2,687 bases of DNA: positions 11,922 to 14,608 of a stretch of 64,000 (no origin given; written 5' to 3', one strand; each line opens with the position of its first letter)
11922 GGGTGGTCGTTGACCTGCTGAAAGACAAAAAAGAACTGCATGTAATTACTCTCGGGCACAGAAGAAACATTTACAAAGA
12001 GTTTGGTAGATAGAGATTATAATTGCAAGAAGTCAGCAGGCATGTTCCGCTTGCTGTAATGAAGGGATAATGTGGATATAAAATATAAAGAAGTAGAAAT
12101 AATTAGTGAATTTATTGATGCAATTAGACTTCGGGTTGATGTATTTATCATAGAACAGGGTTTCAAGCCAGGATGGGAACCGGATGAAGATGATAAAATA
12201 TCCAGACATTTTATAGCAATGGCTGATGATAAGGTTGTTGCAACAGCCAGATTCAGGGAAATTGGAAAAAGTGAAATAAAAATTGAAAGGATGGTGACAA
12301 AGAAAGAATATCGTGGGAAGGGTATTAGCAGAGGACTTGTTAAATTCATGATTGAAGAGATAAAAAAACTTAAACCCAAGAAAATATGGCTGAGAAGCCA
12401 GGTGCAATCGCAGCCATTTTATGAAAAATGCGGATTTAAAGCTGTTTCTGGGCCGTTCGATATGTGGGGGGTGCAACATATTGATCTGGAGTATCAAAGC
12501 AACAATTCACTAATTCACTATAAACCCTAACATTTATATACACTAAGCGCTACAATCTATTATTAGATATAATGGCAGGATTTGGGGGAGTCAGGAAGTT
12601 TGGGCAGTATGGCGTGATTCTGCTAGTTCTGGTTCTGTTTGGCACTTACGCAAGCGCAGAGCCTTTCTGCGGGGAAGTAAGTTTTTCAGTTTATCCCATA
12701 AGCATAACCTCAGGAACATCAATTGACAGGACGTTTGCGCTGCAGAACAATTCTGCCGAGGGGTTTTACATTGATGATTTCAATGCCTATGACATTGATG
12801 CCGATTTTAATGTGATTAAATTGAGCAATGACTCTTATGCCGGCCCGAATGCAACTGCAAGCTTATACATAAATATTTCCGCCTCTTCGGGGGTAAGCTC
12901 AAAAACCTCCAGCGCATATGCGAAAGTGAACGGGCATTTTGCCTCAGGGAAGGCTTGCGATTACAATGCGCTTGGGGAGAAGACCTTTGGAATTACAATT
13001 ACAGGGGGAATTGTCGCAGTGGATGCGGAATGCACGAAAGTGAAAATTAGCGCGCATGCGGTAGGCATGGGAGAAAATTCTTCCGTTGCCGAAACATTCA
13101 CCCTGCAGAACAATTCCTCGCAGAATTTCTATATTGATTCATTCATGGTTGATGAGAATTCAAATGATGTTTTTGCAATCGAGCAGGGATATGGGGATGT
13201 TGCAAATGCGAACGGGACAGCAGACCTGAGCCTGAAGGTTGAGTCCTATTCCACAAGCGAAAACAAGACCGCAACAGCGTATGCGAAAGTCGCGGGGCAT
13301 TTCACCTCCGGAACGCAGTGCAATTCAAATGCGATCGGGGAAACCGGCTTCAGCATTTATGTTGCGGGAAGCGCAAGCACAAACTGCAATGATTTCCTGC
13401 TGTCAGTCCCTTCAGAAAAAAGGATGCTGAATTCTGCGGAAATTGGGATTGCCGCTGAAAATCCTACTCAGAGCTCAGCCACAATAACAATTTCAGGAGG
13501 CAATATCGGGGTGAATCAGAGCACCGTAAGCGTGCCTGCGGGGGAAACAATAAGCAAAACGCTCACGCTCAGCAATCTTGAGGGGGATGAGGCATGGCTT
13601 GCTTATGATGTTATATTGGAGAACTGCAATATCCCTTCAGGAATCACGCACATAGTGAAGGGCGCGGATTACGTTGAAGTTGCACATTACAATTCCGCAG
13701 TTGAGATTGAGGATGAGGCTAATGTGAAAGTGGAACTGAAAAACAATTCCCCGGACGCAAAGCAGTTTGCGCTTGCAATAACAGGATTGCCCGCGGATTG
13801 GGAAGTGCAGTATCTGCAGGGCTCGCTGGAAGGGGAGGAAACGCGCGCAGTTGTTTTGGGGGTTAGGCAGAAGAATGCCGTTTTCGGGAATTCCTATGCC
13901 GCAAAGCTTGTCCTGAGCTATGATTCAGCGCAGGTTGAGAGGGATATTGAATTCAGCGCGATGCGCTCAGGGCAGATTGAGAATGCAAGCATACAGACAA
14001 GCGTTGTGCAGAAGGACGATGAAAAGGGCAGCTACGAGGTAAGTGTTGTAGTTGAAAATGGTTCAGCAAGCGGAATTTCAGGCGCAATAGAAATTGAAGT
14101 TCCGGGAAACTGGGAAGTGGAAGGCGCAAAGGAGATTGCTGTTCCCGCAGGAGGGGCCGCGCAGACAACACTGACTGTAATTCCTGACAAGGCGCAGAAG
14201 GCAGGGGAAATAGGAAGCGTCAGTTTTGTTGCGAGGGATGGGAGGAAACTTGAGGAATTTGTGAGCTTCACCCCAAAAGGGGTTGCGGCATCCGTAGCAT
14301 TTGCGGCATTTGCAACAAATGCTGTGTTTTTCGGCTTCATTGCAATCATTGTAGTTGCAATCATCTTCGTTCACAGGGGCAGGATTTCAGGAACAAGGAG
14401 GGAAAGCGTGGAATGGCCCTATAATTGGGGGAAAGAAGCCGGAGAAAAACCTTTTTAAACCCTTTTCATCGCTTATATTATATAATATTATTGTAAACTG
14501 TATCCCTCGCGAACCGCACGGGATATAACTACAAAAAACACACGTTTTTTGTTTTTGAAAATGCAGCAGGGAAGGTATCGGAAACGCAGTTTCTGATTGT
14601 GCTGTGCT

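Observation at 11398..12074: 582-bp RelE-type toxin-antitoxin cassette inserted at the 3' end of rtcB, flanked by a 42-bp direct repeat that rebuilds the RtcB C-terminus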

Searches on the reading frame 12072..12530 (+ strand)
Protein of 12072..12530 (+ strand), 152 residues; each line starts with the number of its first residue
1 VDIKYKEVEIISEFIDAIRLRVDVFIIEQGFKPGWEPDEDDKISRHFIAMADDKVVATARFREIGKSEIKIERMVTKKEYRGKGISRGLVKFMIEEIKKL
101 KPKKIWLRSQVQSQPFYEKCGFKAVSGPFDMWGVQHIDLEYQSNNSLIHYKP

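Call 6: search_protein_families(library=pfam, proteins=[window:12072-12530:+], max_evalue=0.01)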
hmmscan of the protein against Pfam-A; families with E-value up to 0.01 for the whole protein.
window:12072-12530:+ (152 aa): 9 families
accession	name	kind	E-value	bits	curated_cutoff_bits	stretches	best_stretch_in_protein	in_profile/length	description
PF13673.13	Acetyltransf_10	-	9.9e-17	61.6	23.6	1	41-141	28-126/128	Acetyltransferase (GNAT) domain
PF00583.31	Acetyltransf_1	-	2.9e-15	57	20.7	1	34-122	21-116/116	Acetyltransferase (GNAT) family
PF13508.13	Acetyltransf_7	-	9.4e-15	55.2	27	1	44-123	3-83/84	Acetyltransferase (GNAT) domain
PF14542.12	Acetyltransf_CG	-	1.1e-05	25.9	30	1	50-99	5-55/80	GCN5-related N-acetyl-transferase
PF23209.2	IDM1_C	-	6.9e-05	23.4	33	1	48-126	37-116/140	Increased DNA methylation 1, C-terminal domain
PF13444.12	Acetyltransf_5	-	0.00037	21.6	22.4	1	20-87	1-74/102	Acetyltransferase (GNAT) domain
PF13527.13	Acetyltransf_9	-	0.00047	20.6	25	1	45-123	42-125/127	Acetyltransferase (GNAT) domain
PF08445.16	FR47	-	0.00062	20.1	22.1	1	71-124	24-79/86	FR47-like protein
PF17013.11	Acetyltransf_15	-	0.0012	18.7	35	1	13-99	41-103/210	Putative acetyl-transferase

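Call 7: search_protein_families(library=ncbifam, proteins=[window:12072-12530:+], max_evalue=0.01)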
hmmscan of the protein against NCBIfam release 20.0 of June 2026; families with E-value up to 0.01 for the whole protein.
window:12072-12530:+ (152 aa): 10 families
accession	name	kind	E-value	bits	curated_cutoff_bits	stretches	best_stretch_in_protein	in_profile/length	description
NF007644.0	PRK10314.1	equivalog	1e-12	48.1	171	1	11-139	14-146/153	GNAT family N-acetyltransferase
TIGR01575.1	rimI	equivalog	1.1e-07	32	86.4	1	46-125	34-115/132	ribosomal protein S18-alanine N-acetyltransferase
NF005840.0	PRK07757.1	equivalog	1.7e-07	31.3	154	1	42-126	40-122/153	N-acetyltransferase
TIGR04045.1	MSMEG_0567_GNAT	equivalog_domain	3e-06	26.9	68.45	1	7-140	6-144/153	MSMEG_0567/Sll0786 family nitrogen starvation N-acetyltransferase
NF000360.1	sat4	exception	5.5e-06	26.6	380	1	38-126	68-157/180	streptothricin N-acetyltransferase Sat4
NF053587.1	SpmdActasePaiA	equivalog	1.4e-05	25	250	1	58-124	80-149/172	spermidine/spermine N(1)-acetyltransferase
NF040501.1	resist_ArsN2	equivalog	0.00011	21.8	125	1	44-125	24-104/133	arsenic resistance N-acetyltransferase ArsN2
NF000358.1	sat2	exception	0.0005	19.9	360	1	38-124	53-142/174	streptothricin N-acetyltransferase Sat2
NF007025.1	PRK09491.1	equivalog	0.0054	16.7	173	1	67-126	61-123/145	ribosomal protein S18-alanine N-acetyltransferase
NF000486.1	AAC_6p_Ip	exception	0.0072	16.3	390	0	51-92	39-80/173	aminoglycoside 6'-N-acetyltransferase AAC(6')-Ip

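Call 10: find_encoding_contigs(protein=window:12072-12530:+, flank=6000, max_places=10)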
Protein window:12072-12530:+ (152 aa): 9 contigs read that carry it; 6 places shown.
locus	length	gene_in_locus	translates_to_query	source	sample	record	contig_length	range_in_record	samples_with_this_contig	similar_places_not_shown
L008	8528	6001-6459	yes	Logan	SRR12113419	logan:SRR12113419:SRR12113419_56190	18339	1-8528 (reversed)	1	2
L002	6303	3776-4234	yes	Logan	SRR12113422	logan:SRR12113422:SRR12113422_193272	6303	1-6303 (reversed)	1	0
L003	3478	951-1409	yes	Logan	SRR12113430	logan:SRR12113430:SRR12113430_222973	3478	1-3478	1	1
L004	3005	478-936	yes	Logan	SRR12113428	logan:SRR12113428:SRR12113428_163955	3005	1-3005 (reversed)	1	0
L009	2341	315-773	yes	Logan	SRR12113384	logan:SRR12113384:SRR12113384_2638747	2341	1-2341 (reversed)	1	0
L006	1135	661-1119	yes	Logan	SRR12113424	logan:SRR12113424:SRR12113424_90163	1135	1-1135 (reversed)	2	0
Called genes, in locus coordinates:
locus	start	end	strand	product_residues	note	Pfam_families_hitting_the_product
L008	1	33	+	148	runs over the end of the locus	PF02502:LacAB_rpiB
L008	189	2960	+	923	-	-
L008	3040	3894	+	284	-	-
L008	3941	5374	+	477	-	PF01139:RtcB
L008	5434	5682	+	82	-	PF24434:DUF7557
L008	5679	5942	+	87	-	PF05016:ParE_toxin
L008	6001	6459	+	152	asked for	PF13673:Acetyltransf_10, PF00583:Acetyltransf_1, PF13508:Acetyltransf_7, PF14542:Acetyltransf_CG (weak)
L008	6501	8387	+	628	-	PF24507:Ig_CFAP65_4th (faint), PF10633:NPCBM_assoc (faint)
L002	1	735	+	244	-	?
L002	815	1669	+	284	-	-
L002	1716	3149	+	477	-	PF01139:RtcB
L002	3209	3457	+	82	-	PF24434:DUF7557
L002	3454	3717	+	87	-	PF05016:ParE_toxin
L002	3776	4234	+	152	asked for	PF13673:Acetyltransf_10, PF00583:Acetyltransf_1, PF13508:Acetyltransf_7, PF14542:Acetyltransf_CG (weak)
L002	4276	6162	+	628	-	PF24507:Ig_CFAP65_4th (faint), PF10633:NPCBM_assoc (faint)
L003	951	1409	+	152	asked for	PF13673:Acetyltransf_10, PF00583:Acetyltransf_1, PF13508:Acetyltransf_7, PF14542:Acetyltransf_CG (weak)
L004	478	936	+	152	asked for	PF13673:Acetyltransf_10, PF00583:Acetyltransf_1, PF13508:Acetyltransf_7, PF14542:Acetyltransf_CG (weak)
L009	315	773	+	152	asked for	PF13673:Acetyltransf_10, PF00583:Acetyltransf_1, PF13508:Acetyltransf_7, PF14542:Acetyltransf_CG (weak)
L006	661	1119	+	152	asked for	PF13673:Acetyltransf_10, PF00583:Acetyltransf_1, PF13508:Acetyltransf_7, PF14542:Acetyltransf_CG (weak)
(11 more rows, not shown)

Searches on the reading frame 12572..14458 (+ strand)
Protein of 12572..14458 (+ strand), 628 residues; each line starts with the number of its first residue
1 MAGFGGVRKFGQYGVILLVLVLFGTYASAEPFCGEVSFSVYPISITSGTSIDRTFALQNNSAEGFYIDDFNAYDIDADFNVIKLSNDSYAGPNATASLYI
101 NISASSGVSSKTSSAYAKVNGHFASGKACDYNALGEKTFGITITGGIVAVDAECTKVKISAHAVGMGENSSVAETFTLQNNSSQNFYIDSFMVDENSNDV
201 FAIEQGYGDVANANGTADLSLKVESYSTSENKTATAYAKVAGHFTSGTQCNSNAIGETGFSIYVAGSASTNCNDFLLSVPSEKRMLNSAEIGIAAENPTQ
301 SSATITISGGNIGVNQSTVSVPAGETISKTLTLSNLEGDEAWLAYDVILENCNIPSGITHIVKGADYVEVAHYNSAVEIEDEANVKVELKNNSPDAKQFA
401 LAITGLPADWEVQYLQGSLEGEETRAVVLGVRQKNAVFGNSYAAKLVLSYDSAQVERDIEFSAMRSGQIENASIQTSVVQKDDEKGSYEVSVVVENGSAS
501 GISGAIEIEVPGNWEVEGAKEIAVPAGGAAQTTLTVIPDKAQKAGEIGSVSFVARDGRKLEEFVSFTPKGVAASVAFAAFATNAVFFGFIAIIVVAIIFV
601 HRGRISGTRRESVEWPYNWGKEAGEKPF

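Call 6: search_protein_families(library=pfam, proteins=[window:12572-14458:+], max_evalue=0.01)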
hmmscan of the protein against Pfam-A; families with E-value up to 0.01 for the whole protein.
window:12572-14458:+ (628 aa): 2 families
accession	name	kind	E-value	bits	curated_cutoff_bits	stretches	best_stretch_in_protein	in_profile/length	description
PF10633.15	NPCBM_assoc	-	2e-05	25.1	24.4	1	491-546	11-68/78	NPCBM-associated, NEW3 domain of alpha-galactosidase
PF11614.14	FixG_C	-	0.00068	20.2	25.6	0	507-558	58-105/119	IG-like fold at C-terminal of FixG, putative oxidoreductase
